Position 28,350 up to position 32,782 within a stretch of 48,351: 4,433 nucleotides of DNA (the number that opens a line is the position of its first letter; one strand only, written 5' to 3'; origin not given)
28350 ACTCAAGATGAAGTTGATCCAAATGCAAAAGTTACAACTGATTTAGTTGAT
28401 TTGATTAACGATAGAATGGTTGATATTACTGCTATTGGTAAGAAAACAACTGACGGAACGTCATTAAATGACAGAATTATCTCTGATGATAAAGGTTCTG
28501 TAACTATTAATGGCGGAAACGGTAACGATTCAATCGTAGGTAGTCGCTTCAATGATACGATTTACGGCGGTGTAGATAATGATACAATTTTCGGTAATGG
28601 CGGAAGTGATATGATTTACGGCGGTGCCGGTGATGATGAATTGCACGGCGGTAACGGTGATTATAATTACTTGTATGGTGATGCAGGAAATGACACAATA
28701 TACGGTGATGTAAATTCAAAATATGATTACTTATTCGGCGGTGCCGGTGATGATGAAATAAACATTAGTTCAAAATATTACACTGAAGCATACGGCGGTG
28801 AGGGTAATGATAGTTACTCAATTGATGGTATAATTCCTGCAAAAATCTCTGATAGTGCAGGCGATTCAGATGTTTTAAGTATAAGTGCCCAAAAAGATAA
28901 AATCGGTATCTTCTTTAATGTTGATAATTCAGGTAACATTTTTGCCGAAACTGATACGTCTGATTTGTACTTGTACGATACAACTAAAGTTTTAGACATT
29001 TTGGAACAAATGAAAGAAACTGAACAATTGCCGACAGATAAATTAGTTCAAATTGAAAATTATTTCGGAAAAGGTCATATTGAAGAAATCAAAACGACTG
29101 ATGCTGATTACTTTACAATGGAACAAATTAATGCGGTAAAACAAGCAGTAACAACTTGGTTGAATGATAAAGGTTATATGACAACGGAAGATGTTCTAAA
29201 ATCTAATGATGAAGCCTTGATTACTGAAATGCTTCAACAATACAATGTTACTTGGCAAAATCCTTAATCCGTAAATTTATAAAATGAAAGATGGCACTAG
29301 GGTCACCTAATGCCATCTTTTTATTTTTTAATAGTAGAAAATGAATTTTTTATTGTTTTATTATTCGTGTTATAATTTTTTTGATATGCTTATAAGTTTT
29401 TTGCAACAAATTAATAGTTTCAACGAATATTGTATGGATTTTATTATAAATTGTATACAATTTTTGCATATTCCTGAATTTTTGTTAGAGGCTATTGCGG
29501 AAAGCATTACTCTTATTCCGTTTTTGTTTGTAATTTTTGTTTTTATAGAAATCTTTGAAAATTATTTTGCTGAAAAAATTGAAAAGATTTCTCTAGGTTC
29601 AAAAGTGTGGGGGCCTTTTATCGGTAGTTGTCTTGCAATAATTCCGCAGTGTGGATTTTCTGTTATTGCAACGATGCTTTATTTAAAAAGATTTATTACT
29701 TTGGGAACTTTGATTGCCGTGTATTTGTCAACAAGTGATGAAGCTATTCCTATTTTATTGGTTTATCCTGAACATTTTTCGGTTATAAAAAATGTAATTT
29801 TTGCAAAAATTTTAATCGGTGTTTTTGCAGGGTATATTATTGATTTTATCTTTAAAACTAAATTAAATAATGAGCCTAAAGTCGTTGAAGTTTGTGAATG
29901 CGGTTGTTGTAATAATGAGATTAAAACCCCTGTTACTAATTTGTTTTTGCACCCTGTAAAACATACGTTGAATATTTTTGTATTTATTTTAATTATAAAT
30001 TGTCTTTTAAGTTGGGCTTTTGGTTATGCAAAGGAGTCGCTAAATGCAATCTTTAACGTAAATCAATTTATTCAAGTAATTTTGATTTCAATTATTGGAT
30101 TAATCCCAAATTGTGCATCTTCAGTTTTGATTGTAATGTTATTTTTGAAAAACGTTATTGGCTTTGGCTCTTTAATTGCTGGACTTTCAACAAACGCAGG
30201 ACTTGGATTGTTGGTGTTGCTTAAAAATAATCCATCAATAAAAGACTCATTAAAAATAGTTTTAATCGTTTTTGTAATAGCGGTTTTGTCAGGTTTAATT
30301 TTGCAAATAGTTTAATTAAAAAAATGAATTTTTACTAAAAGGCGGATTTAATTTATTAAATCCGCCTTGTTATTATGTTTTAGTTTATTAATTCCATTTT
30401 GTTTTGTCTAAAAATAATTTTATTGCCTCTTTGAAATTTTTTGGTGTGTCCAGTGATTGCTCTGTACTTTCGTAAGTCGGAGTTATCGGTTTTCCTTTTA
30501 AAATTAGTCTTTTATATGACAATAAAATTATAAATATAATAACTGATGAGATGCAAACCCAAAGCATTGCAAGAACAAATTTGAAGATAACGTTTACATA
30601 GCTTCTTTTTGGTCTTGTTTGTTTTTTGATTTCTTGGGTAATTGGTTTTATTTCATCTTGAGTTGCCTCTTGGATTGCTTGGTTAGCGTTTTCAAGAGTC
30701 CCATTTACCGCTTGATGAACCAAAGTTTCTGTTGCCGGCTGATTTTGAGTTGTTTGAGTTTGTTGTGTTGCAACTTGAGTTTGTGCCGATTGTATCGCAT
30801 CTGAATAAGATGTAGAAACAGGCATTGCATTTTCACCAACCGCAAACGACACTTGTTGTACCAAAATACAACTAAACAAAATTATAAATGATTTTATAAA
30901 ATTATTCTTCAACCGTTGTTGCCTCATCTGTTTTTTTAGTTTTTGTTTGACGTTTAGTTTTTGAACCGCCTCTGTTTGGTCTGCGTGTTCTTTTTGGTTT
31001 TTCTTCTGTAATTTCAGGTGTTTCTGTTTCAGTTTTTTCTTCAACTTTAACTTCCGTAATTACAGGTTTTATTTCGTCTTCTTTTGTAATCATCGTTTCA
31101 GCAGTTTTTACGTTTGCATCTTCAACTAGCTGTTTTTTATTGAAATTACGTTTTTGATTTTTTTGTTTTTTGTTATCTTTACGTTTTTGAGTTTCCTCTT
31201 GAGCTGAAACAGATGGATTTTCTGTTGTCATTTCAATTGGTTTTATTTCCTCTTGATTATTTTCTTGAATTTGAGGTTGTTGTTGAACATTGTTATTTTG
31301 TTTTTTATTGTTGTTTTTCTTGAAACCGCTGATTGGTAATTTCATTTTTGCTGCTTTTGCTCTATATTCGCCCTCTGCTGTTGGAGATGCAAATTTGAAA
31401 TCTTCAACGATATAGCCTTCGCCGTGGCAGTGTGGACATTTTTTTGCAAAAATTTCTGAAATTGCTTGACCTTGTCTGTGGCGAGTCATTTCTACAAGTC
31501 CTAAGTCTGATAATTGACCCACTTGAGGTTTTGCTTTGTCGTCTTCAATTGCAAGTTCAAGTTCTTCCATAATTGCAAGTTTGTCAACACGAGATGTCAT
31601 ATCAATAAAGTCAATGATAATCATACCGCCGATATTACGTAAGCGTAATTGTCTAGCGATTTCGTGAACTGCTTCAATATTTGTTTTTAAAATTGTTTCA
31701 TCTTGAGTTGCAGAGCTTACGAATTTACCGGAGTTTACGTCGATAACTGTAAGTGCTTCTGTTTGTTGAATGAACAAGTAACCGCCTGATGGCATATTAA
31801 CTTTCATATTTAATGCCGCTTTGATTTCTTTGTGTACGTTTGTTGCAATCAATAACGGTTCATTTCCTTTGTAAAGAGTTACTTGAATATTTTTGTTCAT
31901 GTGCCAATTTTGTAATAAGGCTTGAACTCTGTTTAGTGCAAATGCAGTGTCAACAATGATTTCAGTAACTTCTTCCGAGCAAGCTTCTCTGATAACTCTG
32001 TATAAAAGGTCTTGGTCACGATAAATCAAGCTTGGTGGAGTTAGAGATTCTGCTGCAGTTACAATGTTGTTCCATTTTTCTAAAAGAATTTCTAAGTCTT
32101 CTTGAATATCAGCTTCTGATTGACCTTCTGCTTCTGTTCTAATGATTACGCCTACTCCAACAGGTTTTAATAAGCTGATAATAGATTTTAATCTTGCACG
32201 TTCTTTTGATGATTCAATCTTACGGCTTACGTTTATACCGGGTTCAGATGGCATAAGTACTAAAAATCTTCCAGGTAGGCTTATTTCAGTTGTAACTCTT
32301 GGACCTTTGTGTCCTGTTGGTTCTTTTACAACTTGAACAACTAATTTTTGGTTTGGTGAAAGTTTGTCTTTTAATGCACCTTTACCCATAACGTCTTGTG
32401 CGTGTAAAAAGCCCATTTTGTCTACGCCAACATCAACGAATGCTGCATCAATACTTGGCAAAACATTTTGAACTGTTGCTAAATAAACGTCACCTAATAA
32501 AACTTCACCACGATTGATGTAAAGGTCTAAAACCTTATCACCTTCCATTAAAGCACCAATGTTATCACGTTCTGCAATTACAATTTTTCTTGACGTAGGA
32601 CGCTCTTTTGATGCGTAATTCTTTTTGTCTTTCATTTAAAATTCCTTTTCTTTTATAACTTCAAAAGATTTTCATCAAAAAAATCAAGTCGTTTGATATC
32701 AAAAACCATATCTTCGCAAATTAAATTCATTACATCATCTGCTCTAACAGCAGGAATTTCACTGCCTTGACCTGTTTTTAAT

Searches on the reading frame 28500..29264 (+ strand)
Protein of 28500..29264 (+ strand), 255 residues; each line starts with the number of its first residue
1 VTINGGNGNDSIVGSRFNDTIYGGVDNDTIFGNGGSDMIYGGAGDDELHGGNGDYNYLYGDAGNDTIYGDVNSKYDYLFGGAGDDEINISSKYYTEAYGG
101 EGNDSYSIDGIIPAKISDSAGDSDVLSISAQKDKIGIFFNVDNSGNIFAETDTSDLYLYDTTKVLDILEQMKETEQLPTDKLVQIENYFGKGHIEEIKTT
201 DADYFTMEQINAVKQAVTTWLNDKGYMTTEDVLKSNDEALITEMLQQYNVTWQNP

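Call 63: search_protein_families(library=pfam, proteins=[window:28500-29264:+], max_evalue=0.001)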
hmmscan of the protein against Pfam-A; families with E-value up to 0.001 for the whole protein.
window:28500-29264:+ (255 aa): 1 family
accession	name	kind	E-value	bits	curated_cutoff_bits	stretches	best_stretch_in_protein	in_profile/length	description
PF00353.25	HemolysinCabind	-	4.3e-17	62.2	23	2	5-39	2-36/36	RTX calcium-binding nonapeptide repeat (4 copies)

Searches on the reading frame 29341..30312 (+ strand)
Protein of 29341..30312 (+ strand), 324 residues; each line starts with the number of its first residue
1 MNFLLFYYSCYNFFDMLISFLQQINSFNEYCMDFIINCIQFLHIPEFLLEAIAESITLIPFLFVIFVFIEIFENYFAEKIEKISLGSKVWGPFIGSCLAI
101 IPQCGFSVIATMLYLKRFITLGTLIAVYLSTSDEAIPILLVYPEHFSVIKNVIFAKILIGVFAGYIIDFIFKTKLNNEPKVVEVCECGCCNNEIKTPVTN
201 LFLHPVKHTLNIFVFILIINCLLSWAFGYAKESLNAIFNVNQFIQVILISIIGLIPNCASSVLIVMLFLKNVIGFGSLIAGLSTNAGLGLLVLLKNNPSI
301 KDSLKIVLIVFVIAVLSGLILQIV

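Call 12: search_protein_families(library=pfam, proteins=[window:29341-30312:+], max_evalue=0.001)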
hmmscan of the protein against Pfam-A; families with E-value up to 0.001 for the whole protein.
window:29341-30312:+ (324 aa): 1 family
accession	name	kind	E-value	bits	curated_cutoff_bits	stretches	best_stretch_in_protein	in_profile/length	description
PF11449.14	ArsP_2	-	4.4e-23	82.4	32.5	2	60-214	22-167/359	Putative, 10TM heavy-metal exporter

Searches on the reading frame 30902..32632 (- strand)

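Call 29: search_protein_families(library=pfam, proteins=[window:30902-32632:-], max_evalue=0.001)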
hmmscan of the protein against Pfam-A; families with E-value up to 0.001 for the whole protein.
window:30902-32632:- (576 aa): 1 family
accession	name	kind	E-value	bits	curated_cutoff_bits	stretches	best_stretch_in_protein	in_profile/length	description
PF10150.14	RNase_E_G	-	3.6e-98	328.7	25.5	1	118-386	1-269/270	Ribonuclease E/G family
